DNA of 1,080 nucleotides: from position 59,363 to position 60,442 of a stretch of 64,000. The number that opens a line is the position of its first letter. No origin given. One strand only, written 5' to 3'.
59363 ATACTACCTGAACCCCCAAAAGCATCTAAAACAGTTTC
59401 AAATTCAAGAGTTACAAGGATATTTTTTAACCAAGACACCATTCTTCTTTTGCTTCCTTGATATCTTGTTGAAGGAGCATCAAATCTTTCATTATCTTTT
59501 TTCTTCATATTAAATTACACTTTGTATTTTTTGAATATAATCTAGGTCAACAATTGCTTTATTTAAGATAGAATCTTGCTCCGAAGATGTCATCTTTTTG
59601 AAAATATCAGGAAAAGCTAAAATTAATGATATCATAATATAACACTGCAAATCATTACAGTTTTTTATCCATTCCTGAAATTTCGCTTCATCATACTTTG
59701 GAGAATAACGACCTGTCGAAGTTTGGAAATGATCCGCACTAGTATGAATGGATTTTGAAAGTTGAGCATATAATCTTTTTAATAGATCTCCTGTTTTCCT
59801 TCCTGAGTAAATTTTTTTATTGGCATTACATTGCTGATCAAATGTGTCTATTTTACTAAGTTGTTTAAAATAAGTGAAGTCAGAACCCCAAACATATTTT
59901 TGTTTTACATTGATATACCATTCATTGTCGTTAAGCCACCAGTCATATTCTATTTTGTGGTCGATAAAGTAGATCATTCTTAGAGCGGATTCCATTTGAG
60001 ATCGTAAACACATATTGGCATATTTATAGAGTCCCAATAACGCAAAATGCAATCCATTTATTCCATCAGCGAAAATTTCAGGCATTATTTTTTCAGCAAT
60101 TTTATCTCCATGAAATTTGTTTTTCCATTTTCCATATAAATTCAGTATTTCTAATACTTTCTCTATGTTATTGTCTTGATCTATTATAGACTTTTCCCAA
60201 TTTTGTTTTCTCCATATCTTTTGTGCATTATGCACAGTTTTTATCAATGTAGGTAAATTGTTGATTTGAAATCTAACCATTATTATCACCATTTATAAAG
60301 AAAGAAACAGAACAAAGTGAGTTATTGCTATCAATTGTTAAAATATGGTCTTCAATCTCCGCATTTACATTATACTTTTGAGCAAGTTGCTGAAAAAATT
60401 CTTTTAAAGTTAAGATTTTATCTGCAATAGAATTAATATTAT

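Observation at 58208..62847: Six-gene operon RHH - GHKL/MORC-like ATPase - unknown - HEPN-like - Dam-type methylase - (truncated methylase): candidate undescribed defence system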

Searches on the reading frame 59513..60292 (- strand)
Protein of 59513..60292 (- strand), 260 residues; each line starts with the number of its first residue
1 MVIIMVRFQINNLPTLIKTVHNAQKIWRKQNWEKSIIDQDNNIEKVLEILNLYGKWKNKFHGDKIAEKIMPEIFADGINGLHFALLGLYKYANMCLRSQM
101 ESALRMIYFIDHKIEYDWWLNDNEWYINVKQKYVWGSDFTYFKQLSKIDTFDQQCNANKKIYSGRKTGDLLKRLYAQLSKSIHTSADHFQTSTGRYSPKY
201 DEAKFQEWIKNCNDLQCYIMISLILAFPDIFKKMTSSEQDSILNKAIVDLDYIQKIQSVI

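Call 3: search_protein_families(library=pfam, proteins=[window:59513-60292:-], max_evalue=0.1)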
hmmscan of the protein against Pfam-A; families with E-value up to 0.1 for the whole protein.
window:59513-60292:- (260 aa): 1 family
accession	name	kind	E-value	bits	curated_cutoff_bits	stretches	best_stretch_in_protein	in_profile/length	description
PF16855.10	Soc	-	0.00029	21.7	27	1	147-215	4-70/74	Small outer capsid protein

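Call 4: search_protein_families(library=padloc, proteins=[window:59513-60292:-], max_evalue=0.1)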
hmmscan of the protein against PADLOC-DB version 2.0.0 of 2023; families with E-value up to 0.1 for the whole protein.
window:59513-60292:- (260 aa): 1 family
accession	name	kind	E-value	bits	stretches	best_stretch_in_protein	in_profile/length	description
PDLC02981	AriAB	-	0.00071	16.4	1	16-83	598-665/694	-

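Call 5: search_protein_families(library=ncbifam, proteins=[window:59513-60292:-], max_evalue=0.1)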
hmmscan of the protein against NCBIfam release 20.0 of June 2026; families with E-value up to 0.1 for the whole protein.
window:59513-60292:- (260 aa): 0 families

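Call 13: find_homologous_proteins(query=window:59513-60292:-, max_evalue=0.001)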
Query window:59513-60292:- (260 aa): 11 proteins with E <= 0.001 among 195 candidates.
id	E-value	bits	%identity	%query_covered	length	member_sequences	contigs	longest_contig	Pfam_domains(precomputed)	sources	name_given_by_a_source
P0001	6.7e-171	584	100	98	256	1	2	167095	-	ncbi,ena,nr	ncbi:MAG: hypothetical protein KAT28_01110 [Candidatus Aenigmarchaeota archaeon]|nr:hypothetical pro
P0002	7.9e-147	506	85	98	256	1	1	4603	-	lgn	-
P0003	1.2e-141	489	83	98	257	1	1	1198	-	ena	-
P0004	1.2e-113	397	64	98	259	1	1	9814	-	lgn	-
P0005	2.1e-111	389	64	98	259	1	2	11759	-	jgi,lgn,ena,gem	-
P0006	9.0e-108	378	64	98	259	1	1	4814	-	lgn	-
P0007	2.1e-107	376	63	98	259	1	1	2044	-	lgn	-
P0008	2.1e-101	357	60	98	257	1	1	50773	-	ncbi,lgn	ncbi:MAG: hypothetical protein ABII22_04470 [Candidatus Micrarchaeota archaeon]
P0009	1.4e-100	354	59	100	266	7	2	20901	-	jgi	-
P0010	4.5e-99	349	60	98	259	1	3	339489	-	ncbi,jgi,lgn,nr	ncbi:hypothetical protein HQ533_03095 [Candidatus Woesearchaeota archaeon]|nr:hypothetical protein [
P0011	1.6e-98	347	59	98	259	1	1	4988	-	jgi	jgi:hypothetical protein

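Call 15: find_encoding_contigs(protein=P0008, flank=8000, max_places=3)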
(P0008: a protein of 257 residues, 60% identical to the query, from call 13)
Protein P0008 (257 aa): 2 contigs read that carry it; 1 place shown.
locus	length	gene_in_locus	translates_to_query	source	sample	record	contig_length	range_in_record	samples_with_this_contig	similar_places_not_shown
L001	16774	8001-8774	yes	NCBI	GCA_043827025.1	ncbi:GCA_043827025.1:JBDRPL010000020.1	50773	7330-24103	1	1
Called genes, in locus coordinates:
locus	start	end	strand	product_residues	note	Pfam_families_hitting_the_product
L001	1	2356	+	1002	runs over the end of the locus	PF01555:N6_N4_Mtase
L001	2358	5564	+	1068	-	PF04851:ResIII, PF18766:SWI2_SNF2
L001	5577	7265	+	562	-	PF02518:HATPase_c (weak), PF13589:HATPase_c_3, PF25794:SACS (faint)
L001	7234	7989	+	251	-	-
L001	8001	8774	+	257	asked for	-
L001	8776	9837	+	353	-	PF02086:MethyltransfD12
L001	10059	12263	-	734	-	-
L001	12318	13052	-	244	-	PF07638:Sigma70_ECF (faint), PF04545:Sigma70_r4 (faint), PF08281:Sigma70_r4_2 (faint), PF13384:HTH_23 (faint)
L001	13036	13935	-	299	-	-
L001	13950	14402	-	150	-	-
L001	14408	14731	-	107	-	-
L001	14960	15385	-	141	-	-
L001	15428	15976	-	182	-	-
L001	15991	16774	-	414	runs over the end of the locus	PF02661:Fic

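Call 16: find_encoding_contigs(protein=P0010, flank=8000, max_places=3)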
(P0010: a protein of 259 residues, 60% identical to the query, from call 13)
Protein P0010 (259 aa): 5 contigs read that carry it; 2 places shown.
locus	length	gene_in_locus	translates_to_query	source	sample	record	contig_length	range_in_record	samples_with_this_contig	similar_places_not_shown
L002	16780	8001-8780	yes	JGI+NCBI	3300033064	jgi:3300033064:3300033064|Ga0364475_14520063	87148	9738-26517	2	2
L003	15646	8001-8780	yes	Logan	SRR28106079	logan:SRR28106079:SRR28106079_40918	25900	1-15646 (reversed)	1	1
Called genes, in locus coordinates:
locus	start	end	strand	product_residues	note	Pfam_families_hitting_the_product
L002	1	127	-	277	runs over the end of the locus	PF07505:DUF5131 (weak), PF04055:Radical_SAM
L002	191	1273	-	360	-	PF22560:GMT-wHTH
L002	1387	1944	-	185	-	-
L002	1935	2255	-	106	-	-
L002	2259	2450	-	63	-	PF01325:Fe_dep_repress (weak)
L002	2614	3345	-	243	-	-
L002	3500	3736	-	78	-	-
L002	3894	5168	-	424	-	PF00557:Peptidase_M24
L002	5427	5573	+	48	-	-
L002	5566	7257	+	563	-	PF02518:HATPase_c (weak), PF13589:HATPase_c_3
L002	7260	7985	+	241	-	-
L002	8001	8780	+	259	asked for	-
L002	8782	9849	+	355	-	PF02086:MethyltransfD12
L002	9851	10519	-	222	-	-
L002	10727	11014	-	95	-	-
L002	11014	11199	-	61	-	-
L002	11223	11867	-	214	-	-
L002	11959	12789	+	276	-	PF02086:MethyltransfD12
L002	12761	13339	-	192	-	-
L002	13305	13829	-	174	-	-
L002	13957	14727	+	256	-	PF01555:N6_N4_Mtase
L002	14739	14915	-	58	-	-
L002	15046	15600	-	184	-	-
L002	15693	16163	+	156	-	-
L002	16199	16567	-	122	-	-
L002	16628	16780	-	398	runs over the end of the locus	-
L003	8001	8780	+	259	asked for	-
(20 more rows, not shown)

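Call 17: find_encoding_contigs(protein=P0009, flank=8000, max_places=3)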
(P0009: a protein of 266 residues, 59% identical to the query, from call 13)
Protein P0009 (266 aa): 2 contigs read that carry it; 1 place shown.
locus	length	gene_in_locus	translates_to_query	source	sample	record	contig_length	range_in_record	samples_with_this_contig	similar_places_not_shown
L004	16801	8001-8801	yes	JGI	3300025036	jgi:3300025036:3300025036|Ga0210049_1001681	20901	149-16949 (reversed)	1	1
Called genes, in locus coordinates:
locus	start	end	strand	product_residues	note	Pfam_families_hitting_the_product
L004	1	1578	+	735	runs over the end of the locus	PF00037:Fer4 (weak)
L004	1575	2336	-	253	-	PF01555:N6_N4_Mtase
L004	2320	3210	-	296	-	PF01555:N6_N4_Mtase, PF08241:Methyltransf_11 (faint), PF01555:N6_N4_Mtase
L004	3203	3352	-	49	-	-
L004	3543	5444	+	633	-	PF03235:GmrSD_N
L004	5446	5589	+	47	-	-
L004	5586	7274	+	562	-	PF02518:HATPase_c (weak), PF13589:HATPase_c_3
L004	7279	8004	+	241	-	-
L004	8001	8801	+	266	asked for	-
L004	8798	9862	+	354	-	PF03602:Cons_hypoth95 (faint), PF02086:MethyltransfD12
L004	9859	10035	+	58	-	-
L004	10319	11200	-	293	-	PF06550:SPP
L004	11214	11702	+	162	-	PF01877:RNA_binding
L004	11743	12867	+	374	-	PF00579:tRNA-synt_1b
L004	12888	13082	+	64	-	-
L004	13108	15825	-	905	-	-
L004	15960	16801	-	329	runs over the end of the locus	?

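Call 18: find_encoding_contigs(protein=P0005, flank=8000, max_places=2)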
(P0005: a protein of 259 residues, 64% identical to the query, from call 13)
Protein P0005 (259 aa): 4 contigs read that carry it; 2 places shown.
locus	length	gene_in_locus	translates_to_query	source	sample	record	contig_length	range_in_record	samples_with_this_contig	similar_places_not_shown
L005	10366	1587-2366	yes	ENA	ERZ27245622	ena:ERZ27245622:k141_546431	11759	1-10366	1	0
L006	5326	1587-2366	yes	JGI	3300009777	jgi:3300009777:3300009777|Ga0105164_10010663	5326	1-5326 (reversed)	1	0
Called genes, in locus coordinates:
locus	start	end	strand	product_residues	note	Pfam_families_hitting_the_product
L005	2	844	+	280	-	?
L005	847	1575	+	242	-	-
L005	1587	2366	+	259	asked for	-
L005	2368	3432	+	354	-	PF02086:MethyltransfD12, PF03602:Cons_hypoth95 (faint)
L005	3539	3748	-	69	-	-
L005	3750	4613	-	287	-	PF07705:CARDB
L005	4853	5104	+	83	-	-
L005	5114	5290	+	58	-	-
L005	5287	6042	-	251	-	-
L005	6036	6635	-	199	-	-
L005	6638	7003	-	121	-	-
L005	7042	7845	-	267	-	-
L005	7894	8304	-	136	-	-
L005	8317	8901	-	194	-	-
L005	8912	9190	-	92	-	PF03477:ATP-cone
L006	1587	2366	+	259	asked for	-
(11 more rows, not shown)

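Call 19: find_encoding_contigs(protein=P0004, flank=8000, max_places=2)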
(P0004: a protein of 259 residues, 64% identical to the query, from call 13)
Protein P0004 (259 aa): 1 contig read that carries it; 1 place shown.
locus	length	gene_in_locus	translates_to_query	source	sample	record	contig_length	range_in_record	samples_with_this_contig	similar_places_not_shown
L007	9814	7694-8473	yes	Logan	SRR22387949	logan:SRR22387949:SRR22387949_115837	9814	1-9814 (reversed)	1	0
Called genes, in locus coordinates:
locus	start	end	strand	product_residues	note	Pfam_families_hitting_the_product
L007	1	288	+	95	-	?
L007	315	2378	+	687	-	PF01555:N6_N4_Mtase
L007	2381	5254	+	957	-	PF04851:ResIII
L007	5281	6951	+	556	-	PF02518:HATPase_c (weak), PF13589:HATPase_c_3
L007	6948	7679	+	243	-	-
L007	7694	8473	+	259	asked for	-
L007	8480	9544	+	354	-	PF02086:MethyltransfD12, PF03602:Cons_hypoth95 (faint)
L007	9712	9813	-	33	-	?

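Call 20: find_encoding_contigs(protein=P0011, flank=8000, max_places=2)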
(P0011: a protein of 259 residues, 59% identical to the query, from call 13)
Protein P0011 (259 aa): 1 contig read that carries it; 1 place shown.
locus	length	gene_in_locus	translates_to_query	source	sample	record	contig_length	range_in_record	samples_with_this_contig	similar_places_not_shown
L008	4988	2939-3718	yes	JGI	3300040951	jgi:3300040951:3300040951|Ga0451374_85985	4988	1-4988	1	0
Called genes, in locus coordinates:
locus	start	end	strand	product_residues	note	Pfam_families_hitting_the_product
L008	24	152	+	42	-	-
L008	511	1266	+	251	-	PF25794:SACS (faint), PF02518:HATPase_c (weak), PF13589:HATPase_c_3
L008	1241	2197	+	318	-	-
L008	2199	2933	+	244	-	PF28273:PP_RS20740 (weak)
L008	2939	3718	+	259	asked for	-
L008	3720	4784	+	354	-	PF02086:MethyltransfD12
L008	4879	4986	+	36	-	?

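Call 21: find_encoding_contigs(protein=P0002, flank=8000, max_places=2)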
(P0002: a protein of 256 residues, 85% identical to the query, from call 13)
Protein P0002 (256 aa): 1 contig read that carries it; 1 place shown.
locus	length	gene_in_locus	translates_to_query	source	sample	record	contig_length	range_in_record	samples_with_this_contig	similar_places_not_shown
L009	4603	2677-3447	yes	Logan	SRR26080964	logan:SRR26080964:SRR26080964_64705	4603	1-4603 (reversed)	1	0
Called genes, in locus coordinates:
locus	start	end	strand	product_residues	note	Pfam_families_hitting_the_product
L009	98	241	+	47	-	-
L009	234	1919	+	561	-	PF02518:HATPase_c (weak), PF13589:HATPase_c_3, PF25794:SACS (faint)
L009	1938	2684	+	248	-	-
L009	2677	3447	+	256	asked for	-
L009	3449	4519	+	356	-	PF02086:MethyltransfD12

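Call 33: search_solved_structures(query=A2, max_evalue=10)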
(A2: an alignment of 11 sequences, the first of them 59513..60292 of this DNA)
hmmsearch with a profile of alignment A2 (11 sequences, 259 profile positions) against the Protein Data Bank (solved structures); distinct sequences matched with E-value up to 10: 2.
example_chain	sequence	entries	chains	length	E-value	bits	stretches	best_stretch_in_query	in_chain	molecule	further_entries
5vf3_O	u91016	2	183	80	0.038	16.6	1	143-214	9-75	Small outer capsid protein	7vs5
9mkb_BN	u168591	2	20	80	0.052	16.1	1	143-214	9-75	Soc, small outer capsid protein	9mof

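Call 36: predict_structure(alignment_id=A2)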
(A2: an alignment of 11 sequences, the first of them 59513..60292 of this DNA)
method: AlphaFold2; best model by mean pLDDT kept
length: 260 residues; sequences in the alignment: 11
mean_pLDDT: 50.3   pTM: 0.48
mean pLDDT of the five models: 50.3, 43.3, 40.4, 38.8, 38.6
residues with pLDDT >= 90: 4; 70-90: 45; 50-70: 51; < 50: 160
segments of 3 or more residues with pLDDT < 50: 1-138, 166-168, 181-199
pLDDT, mean of each block of 10 residues (from residue 1): 27 38 38 35 36 40 41 32 31 39 42 41 39 41 69 83 58 59 40 42 63 67 70 74 73 89
secondary structure, 60 per line:
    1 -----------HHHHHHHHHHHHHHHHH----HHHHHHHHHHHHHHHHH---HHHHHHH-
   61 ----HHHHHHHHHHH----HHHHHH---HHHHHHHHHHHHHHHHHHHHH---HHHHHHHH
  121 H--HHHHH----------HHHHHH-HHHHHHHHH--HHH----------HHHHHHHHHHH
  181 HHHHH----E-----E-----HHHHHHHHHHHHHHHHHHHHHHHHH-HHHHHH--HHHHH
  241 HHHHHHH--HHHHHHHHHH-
elements in order: H12-28 H33-49 H53-59 H65-75 H80-85 H89-109 H113-121 H124-128 H139-144 H146-154 H170-185 H202-226 H228-233 H236-247 H250-259

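Call 44: search_protein_families(library=pfam, alignment_id=A2, max_evalue=1)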
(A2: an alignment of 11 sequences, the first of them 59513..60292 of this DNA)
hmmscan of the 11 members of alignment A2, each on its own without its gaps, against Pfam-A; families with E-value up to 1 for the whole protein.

A. member 1, window:59513-60292:- (260 aa): 1 family
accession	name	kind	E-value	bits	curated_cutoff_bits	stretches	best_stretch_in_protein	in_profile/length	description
PF16855.10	Soc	-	0.00029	21.7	27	1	147-215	4-70/74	Small outer capsid protein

B. families by the number of members that match (of 11 scanned): 7 families
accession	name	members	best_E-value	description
PF18928.5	DUF5677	4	0.0086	Family of unknown function (DUF5677)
PF16855.10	Soc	2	0.00029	Small outer capsid protein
PF08625.16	Utp13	1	0.011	Utp13 specific WD40 associated domain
PF20529.3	DUF6744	1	0.11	Family of unknown function (DUF6744)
PF22809.1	DUF7014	1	0.16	Domain of unknown function (DUF7014)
PF23380.1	VIN3_C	1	0.18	VIN3-like, C-terminal domain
PF06441.18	EHN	1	0.47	Epoxide hydrolase N terminus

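Call 45: search_protein_families(library=pfam, proteins=[P0004, P0005, P0006, P0007, P0008, P0009, P0010, P0011], max_evalue=1)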
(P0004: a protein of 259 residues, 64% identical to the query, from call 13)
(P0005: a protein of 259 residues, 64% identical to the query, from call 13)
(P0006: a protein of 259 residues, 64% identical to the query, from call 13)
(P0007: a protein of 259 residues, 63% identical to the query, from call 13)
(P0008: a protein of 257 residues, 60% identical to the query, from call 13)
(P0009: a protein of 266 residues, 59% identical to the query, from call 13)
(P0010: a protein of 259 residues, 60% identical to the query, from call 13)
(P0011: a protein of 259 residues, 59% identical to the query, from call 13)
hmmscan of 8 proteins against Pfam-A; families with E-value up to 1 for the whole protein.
P0004 (259 aa): 1 family
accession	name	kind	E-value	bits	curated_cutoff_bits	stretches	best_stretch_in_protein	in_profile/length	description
PF18928.5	DUF5677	-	0.0086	16.6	27.1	1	84-196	26-163/166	Family of unknown function (DUF5677)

P0005 (259 aa): 1 family
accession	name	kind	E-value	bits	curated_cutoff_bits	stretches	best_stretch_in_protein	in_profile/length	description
PF18928.5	DUF5677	-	0.34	11.4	27.1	1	85-191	27-158/166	Family of unknown function (DUF5677)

P0006 (259 aa): 0 families

P0007 (259 aa): 1 family
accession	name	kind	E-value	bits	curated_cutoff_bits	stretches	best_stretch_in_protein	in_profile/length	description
PF22809.1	DUF7014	-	0.16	12.3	27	1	13-80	13-78/137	Domain of unknown function (DUF7014)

P0008 (257 aa): 3 families
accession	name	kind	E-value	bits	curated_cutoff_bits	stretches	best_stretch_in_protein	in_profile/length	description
PF16855.10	Soc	-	0.03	15.2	27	1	143-208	4-66/74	Small outer capsid protein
PF20529.3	DUF6744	-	0.11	11.9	27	0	159-212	225-276/314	Family of unknown function (DUF6744)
PF23380.1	VIN3_C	-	0.18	12.2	27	0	56-94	43-81/83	VIN3-like, C-terminal domain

P0009 (266 aa): 2 families
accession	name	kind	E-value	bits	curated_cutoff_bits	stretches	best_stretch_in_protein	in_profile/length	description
PF08625.16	Utp13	-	0.011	16.1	25.9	1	14-74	31-92/140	Utp13 specific WD40 associated domain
PF18928.5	DUF5677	-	0.12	12.9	27.1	1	83-195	22-157/166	Family of unknown function (DUF5677)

P0010 (259 aa): 2 families
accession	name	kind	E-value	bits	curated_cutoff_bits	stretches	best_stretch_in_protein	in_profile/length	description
PF18928.5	DUF5677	-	0.024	15.2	27.1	1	92-196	34-163/166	Family of unknown function (DUF5677)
PF06441.18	EHN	-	0.47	11.1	22.8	0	96-149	16-69/107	Epoxide hydrolase N terminus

P0011 (259 aa): 0 families

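Call 46: search_protein_representatives(alignment_id=A2)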
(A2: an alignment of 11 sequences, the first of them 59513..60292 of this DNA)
Query: 11 sequences, 259 profile positions. Proteins with E-value up to 0.001 (for the whole library): 173; up to 1e-10: 47; up to 1e-30: 28. The best 150 are listed.
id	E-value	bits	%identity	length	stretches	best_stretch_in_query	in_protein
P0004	2.6e-146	502.2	-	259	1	1-259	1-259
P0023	1.0e-79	283.9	-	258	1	4-259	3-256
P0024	4.0e-73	262.3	-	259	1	2-253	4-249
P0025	1.6e-69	250.6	-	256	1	5-258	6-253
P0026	3.2e-63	229.9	-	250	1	3-249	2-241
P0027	1.9e-56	207.7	-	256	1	1-243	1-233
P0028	2.3e-56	207.5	-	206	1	4-205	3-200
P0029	1.2e-54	201.8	-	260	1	1-256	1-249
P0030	3.5e-53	197.0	-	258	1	1-258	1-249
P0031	1.0e-52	195.5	-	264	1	1-257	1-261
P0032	1.6e-52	194.8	-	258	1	3-258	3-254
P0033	2.0e-52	194.6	-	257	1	8-248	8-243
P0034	4.5e-52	193.4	-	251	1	20-258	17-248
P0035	6.2e-52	192.9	-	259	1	1-248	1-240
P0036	5.4e-50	186.6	-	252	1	1-258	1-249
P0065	8.5e-12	61.4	-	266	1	49-241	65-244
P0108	7.6e-06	41.9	-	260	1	59-244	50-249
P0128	3.7e-05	39.6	-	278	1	30-239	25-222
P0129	3.7e-05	39.6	-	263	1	75-252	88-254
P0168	3.3e-04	36.5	-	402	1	40-235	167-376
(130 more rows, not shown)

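Call 48: search_protein_families(library=pfam, alignment_id=A5, max_evalue=0.01)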
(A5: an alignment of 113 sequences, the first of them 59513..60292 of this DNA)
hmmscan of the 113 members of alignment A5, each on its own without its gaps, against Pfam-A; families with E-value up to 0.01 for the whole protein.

A. member 1, window:59513-60292:- (260 aa): 1 family
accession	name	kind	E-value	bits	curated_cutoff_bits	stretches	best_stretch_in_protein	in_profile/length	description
PF16855.10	Soc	-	0.00029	21.7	27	1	147-215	4-70/74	Small outer capsid protein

B. families by the number of members that match (of 113 scanned): 16 families
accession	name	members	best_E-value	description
PF18928.5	DUF5677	29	2.2e-07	Family of unknown function (DUF5677)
PF19665.4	DUF6168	1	0.00027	Family of unknown function (DUF6168)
PF16855.10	Soc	1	0.00029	Small outer capsid protein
PF20747.2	Caudo_bapla_N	1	0.00088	Lactophage receptor-binding protein N-terminal shoulder domain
PF09164.15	VitD-bind_III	1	0.0018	Vitamin D binding protein, domain III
PF03727.22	Hexokinase_2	1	0.0024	Hexokinase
PF06148.17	COG2_N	1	0.0036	COG2 N-terminal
PF01724.21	DUF29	1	0.0037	Domain of unknown function DUF29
PF18165.6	pP_pnuc_1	1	0.0038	Predicted pPIWI-associating nuclease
PF16216.10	GxGYxYP_N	1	0.0045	GxGYxYP_N 1st domain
PF24905.1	TTC3_9th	1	0.0065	TTC3, helical domain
PF22215.1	MLKL_N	1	0.0068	Mixed lineage kinase domain-like N-terminal domain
PF23076.1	PH_FT_C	1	0.0073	PH domain found in tandem in fungal proteins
PF15469.12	Sec5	1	0.0075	Exocyst complex component Sec5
PF19902.4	DUF6375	1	0.008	Family of unknown function (DUF6375)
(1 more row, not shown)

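Call 53: fold_search(model_id=the predicted structure, library=pdb)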
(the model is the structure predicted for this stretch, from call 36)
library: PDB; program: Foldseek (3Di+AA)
matches with E <= 10: 43; with E <= 0.001: 0
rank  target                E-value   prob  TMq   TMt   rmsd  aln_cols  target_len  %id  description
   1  4jio_A                1.2e+00  0.06  0.17  0.14  21.5       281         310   12  Bro1 V domain and ubiquitin (released 2013-06-19)
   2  5vox_R                1.5e+00  0.10  0.15  0.17  15.9       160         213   11  Yeast V-ATPase in complex with Legionella pneumophila effector SidK (rotational state 1) (released 2017-06-21)
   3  9brq_b                2.0e+00  0.07  0.15  0.17  17.1       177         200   11  Intact V-ATPase State 3 and synaptophysin complex in mouse brain isolated synaptic vesicles (released 2024-06-19)
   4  6n63                  2.7e+00  0.14  0.20  0.31  12.5       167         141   12  Crystal structure of an Iron binding protein (released 2019-07-17)
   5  9uwd                  3.4e+00  0.02  0.11  0.07  24.2       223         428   16  Cryo-EM structure of inactive-DP1 (released 2025-05-28)
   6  7tm3_6                3.5e+00  0.06  0.17  0.20  16.9       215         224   11  Structure of the rabbit 80S ribosome stalled on a 2-TMD Rhodopsin intermediate in complex with the multipass transloco (released 2022-10-19)
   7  7ezc_A                3.7e+00  0.04  0.14  0.11  22.5       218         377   13  Adenosine A2a receptor mutant-I92N (released 2022-04-13)
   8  4e3c_B                3.7e+00  0.04  0.17  0.08  30.9       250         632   11  X-ray crystal structure of human IKK2 in an active conformation (released 2013-06-19)
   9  8gix_D                4.4e+00  0.03  0.16  0.08  21.8       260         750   13  Chaetomium thermophilum Hir3 (released 2024-07-10)
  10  7p1y_DDD              4.9e+00  0.07  0.19  0.25  15.6       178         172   15  A small alarmone hydrolase TdActApo2 mutant - T78N (released 2022-07-13)
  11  7d7q_A                5.1e+00  0.05  0.13  0.13  15.5       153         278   12  Crystal structure of the transmembrane domain and linker region of Salpingoeca rosetta rhodopsin phosphodiesterase (released 2020-11-18)
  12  9cv6_A                5.1e+00  0.03  0.14  0.07  30.4       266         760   10  Cryo-EM structure of the Carboxyltransferase Domain of Trichoplusia ni Acetyl-Coenzyme A Carboxylase (released 2024-09-25)
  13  7p1y_AAA              5.3e+00  0.06  0.19  0.25  15.6       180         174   14  A small alarmone hydrolase TdActApo2 mutant - T78N (released 2022-07-13)
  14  6sga_F5               5.3e+00  0.02  0.13  0.09  22.2       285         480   10  Body domain of the mt-SSU assemblosome from Trypanosoma brucei (released 2019-09-18)
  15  4fbs                  5.9e+00  0.05  0.14  0.23  11.9       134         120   12  Structure of monomeric NT from Euprosthenops australis Major Ampullate Spidroin 1 (MaSp1) (released 2012-08-01)
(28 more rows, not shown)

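Call 59: search_protein_families(library=padloc, alignment_id=A5, max_evalue=0.01)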
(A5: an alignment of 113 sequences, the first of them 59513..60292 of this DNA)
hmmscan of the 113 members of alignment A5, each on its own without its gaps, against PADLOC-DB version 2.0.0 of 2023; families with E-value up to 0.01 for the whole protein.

A. member 1, window:59513-60292:- (260 aa): 1 family
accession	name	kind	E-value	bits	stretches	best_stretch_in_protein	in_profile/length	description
PDLC02981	AriAB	-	0.00071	16.4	1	16-83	598-665/694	-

B. families by the number of members that match (of 113 scanned): 6 families
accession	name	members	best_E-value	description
PDLC02413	Aga_Nuclease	1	0.00012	-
PDLC03842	LeoB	1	0.00061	-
PDLC02981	AriAB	1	0.00071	-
PDLC02822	DpdC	1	0.0014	DpdC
PDLC04865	PDC-S05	1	0.0024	-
PDLC01032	Csx1/Csm6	1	0.0032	CARF+HEPN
